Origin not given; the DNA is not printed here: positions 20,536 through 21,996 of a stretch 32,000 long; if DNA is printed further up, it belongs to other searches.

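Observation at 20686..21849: Lone octahaem c-type cytochrome in a crenarchaeal hyperthermophile context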

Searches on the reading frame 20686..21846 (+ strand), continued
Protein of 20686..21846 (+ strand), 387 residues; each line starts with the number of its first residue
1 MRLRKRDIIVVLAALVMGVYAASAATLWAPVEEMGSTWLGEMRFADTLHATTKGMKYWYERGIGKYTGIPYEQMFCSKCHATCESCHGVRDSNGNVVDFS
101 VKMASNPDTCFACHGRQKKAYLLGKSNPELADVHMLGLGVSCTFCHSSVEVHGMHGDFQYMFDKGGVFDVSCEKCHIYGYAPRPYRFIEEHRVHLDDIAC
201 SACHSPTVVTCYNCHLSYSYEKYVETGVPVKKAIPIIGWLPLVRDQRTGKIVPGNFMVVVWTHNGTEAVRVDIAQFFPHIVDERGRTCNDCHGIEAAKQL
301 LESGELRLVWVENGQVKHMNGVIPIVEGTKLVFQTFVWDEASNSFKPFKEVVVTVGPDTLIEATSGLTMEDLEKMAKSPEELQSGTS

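Call 30: fold_search(model_id=the predicted structure, library=pdb)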
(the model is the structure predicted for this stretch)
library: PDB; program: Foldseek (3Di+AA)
matches with E <= 10: 224; with E <= 0.001: 0
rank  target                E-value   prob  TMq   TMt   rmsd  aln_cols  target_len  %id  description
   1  1elo                  8.7e-01  0.01  0.07  0.05  24.5       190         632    8  ELONGATION FACTOR G WITHOUT NUCLEOTIDE (released 1996-08-01)
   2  3op1_B                9.8e-01  0.02  0.07  0.09  15.7       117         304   12  Crystal Structure of Macrolide-efflux Protein SP_1110 from Streptococcus pneumoniae (released 2010-09-29)
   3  3pgz_B                1.3e+00  0.02  0.08  0.18  15.3       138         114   11  Crystal structure of a single strand binding protein (SSB) from bartonella henselae (released 2010-12-22)
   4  9dei_P                1.7e+00  0.01  0.06  0.14  13.8       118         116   12  Trypanosoma brucei mitochondrial RNA-editing catalytic complex 1, U-deletion (RECC1) (released 2026-01-21)
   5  4f2f                  2.1e+00  0.06  0.07  0.22   9.1        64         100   14  Crystal structure of the metal binding domain (MBD) of the Streptococcus pneumoniae D39 Cu(I) exporting P-type ATPase Co (released 2013-01-30)
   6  2vv6_C                2.1e+00  0.04  0.07  0.20   9.8        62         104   11  BJFIXLH IN FERRIC FORM (released 2008-11-04)
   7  1dar                  2.1e+00  0.01  0.07  0.05  24.3       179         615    7  ELONGATION FACTOR G IN COMPLEX WITH GDP (released 1996-07-11)
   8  1dp6                  2.2e+00  0.04  0.08  0.20  10.8        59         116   17  OXYGEN-BINDING COMPLEX OF FIXL HEME DOMAIN (released 2000-12-23)
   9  5yuo_C                2.3e+00  0.02  0.10  0.27  14.9       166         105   11  Crystal structure of SSB protein from Pseudomonas aeruginosa PAO1 (released 2018-10-31)
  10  1xj4_A                2.5e+00  0.03  0.07  0.18   9.9        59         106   12  CO-bound structure of BjFixLH (released 2005-03-29)
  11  6t8x_D                2.5e+00  0.01  0.06  0.07   8.5        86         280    5  Crystal structure of MAPKAPK2 (MK2) complexed with PF-3644022 and 5-(4-bromophenyl)-N-[4-(1-piperazinyl)phenyl]-N-(2-p (released 2021-05-12)
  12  4zph_D                2.5e+00  0.01  0.13  0.15  19.8       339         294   10  Crystal Structure of the Heterodimeric HIF-2a:ARNT Complex with Proflavine (released 2015-08-12)
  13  1xj6_A                2.7e+00  0.03  0.07  0.18   9.9        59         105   12  Structure of bjFixLH in the unliganded ferrous form (released 2005-03-29)
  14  3tqy_A                2.7e+00  0.01  0.07  0.17  14.9       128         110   13  Structure of a single-stranded DNA-binding protein (ssb), from Coxiella burnetii (released 2011-09-21)
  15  3stb_C                2.7e+00  0.01  0.07  0.15  12.9       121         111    6  A complex of two editosome proteins and two nanobodies (released 2011-11-02)
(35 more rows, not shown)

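Call 31: search_solved_structures(query=A1, max_evalue=1, show_alignments=4)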
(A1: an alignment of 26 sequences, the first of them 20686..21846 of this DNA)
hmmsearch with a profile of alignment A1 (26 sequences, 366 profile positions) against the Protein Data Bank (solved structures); distinct sequences matched with E-value up to 1: 57.
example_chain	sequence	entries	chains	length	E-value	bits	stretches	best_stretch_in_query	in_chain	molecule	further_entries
3ov0_A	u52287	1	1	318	3.3e-14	55.6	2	70-182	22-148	Cytochrome c family protein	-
6r2q_A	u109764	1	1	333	1.9e-12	49.8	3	74-187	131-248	Cystathionine beta-synthase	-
2ozy_A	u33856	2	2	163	2.6e-08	36.2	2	105-184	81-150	Cytochrome c-type protein nrfB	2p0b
1sp3_A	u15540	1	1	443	4.2e-07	32.2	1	109-206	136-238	cytochrome c, putative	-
4rkm_A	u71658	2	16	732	1.2e-06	30.7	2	77-213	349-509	MccA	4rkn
6i5b_A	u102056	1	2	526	7.9e-06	28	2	110-181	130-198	Uncharacterized protein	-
1fs7_A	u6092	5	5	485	0.00026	23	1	115-184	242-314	CYTOCHROME C NITRITE REDUCTASE | Cytochrome c-552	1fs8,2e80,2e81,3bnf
1fs9_A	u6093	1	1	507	0.00028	22.9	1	115-184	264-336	CYTOCHROME C NITRITE REDUCTASE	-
3bng_A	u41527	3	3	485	0.00029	22.8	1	110-184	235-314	Cytochrome c-552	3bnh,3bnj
3ucp_A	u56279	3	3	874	0.00033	22.7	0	171-205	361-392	UndA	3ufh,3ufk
4wjy_A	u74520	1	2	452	0.0004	22.4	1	76-192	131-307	Cytochrome c-552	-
8k9e_A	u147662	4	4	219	0.00063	21.8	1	41-121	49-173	Cytochrome c7-like domain-containing protein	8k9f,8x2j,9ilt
6lod_A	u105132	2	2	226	0.0015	20.5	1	110-178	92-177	MULTIHEME_CYTC domain-containing protein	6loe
2rf7_A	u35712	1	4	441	0.0022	20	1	76-192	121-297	Cytochrome c-552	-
1gu6_A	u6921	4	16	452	0.0022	20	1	76-192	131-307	CYTOCHROME C552 | Cytochrome c-552 | Cytochrome c nitrite reductase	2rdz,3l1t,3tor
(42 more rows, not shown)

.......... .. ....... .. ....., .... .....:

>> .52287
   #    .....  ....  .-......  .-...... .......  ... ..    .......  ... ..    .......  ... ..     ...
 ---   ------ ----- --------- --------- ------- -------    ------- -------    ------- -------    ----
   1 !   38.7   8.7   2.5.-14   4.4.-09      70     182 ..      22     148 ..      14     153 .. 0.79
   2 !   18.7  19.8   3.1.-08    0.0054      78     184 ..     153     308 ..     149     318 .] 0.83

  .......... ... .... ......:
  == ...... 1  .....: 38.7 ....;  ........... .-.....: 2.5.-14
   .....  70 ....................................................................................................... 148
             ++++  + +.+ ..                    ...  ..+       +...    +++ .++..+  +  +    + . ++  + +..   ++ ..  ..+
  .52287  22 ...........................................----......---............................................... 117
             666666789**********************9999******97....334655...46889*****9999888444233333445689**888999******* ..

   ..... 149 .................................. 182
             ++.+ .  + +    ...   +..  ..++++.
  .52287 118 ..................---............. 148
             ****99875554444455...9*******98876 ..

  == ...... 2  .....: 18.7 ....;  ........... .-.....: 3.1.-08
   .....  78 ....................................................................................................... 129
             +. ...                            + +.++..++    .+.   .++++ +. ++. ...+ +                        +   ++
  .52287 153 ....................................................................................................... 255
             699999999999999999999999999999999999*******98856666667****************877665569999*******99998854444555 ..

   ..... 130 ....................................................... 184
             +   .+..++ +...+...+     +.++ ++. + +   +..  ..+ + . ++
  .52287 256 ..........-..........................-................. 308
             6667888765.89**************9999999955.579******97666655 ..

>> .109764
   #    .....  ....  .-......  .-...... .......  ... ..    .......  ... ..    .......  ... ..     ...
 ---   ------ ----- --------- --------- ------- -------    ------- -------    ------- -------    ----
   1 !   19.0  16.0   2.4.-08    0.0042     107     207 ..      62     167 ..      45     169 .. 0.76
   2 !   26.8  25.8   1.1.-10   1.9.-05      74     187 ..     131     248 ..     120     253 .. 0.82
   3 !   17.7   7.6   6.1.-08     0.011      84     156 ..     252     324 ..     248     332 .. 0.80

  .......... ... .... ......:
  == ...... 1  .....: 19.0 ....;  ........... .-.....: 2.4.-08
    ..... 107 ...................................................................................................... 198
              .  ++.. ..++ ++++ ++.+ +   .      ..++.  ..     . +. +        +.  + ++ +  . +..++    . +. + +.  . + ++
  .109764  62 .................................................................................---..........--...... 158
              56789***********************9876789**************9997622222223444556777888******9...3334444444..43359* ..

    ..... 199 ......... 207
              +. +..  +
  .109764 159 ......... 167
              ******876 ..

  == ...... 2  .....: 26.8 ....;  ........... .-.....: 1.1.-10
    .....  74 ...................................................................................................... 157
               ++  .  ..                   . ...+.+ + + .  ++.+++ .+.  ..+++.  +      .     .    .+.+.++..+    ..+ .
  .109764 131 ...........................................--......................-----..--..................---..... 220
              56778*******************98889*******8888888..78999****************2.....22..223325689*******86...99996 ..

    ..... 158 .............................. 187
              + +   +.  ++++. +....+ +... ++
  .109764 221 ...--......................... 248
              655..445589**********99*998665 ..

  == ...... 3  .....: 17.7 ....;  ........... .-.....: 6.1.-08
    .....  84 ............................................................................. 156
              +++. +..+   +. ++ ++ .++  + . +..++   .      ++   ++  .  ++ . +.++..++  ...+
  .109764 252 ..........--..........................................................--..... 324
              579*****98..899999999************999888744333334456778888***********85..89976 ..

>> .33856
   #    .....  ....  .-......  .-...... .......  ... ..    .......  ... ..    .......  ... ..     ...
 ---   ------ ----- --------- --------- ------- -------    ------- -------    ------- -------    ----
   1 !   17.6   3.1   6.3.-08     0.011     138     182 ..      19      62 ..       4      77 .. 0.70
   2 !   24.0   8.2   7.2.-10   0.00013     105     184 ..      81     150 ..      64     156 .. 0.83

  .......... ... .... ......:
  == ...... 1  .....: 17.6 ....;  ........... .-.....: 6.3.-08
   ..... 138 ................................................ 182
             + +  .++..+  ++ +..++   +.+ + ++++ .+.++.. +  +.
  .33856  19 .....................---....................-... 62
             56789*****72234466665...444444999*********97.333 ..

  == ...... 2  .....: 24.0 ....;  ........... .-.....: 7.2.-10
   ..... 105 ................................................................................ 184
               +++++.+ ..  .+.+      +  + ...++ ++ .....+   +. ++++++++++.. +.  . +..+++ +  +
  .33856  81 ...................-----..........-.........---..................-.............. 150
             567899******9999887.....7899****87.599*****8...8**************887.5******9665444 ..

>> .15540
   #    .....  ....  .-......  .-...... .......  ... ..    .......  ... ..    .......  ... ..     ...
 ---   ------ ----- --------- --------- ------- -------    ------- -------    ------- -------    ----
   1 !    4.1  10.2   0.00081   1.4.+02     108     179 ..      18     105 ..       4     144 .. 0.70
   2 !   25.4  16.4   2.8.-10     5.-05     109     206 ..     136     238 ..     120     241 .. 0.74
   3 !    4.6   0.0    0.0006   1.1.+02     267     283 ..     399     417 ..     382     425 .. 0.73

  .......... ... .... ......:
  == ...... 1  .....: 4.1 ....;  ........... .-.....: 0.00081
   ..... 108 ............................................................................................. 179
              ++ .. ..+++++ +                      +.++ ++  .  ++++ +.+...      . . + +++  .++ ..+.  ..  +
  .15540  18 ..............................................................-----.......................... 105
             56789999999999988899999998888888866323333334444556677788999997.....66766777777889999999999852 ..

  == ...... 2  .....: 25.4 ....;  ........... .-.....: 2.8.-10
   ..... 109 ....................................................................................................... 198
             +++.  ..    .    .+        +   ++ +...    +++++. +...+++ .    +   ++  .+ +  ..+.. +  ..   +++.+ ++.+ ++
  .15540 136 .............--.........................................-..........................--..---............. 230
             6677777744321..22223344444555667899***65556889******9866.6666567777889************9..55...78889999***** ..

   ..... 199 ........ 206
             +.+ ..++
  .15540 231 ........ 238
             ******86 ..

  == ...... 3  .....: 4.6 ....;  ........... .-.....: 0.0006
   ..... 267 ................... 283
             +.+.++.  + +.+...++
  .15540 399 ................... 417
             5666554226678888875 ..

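Call 43: list_cluster_members(proteins=[P0002, P0003, P0004, P0005, P0006, P0007, P0009, P0012, P0013, P0023])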
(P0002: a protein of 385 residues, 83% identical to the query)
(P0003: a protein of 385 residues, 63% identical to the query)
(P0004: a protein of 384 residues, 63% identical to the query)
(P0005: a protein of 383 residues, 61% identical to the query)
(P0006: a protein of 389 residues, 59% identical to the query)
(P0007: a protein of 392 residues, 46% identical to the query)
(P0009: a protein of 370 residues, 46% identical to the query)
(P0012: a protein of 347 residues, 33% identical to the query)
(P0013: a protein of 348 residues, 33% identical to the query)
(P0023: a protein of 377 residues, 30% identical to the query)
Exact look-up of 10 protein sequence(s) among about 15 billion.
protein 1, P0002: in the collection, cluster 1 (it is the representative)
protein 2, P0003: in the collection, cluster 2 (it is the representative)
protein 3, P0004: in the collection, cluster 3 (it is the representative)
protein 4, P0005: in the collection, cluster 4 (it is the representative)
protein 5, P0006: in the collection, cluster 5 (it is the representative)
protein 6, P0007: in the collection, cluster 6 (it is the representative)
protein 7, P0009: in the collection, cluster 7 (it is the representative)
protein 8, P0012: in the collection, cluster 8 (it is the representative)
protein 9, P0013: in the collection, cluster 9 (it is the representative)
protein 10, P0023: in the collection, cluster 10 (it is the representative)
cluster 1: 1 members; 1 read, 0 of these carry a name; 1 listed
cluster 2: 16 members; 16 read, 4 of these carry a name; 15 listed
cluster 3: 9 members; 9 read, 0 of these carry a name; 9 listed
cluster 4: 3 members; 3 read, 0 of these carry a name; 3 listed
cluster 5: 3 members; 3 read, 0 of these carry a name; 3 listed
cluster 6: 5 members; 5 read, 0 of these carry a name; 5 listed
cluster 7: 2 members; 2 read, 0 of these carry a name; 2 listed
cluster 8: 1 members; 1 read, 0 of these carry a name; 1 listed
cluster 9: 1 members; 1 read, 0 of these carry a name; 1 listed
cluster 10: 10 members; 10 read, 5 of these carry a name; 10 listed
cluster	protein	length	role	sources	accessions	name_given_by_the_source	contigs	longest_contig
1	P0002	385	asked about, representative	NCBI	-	-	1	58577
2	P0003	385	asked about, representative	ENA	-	-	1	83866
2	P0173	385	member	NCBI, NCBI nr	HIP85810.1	MAG TPA: hypothetical protein EYH17_04110 [Pyrodictium sp.] | hypothetical protein [Pyrodictium sp.]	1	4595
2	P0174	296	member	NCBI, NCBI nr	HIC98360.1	MAG TPA: hypothetical protein EYP08_01510, partial [Pyrodictiaceae archaeon] | hypothetical protein [Pyrodictiaceae archaeon]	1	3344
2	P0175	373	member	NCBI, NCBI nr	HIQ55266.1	MAG TPA: hypothetical protein EYH59_01095, partial [Pyrodictium sp.] | hypothetical protein [Pyrodictium sp.]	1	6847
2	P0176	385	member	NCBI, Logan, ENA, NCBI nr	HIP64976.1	MAG TPA: hypothetical protein EYH08_00410 [Pyrodictium sp.] | hypothetical protein [Pyrodictium sp.]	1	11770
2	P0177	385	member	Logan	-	-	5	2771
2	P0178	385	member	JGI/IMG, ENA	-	-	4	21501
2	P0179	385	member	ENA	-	-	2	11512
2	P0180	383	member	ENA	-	-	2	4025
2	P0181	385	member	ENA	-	-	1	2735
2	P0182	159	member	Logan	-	-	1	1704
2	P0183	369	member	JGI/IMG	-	-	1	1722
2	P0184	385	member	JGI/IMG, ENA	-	-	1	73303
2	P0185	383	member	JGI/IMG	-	-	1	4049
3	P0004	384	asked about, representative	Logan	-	-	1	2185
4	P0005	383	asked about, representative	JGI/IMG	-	-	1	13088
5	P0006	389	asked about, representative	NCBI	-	-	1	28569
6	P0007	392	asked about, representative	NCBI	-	-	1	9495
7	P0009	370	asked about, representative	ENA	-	-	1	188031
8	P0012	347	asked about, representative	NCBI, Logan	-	-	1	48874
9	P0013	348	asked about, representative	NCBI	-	-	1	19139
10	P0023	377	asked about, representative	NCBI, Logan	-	-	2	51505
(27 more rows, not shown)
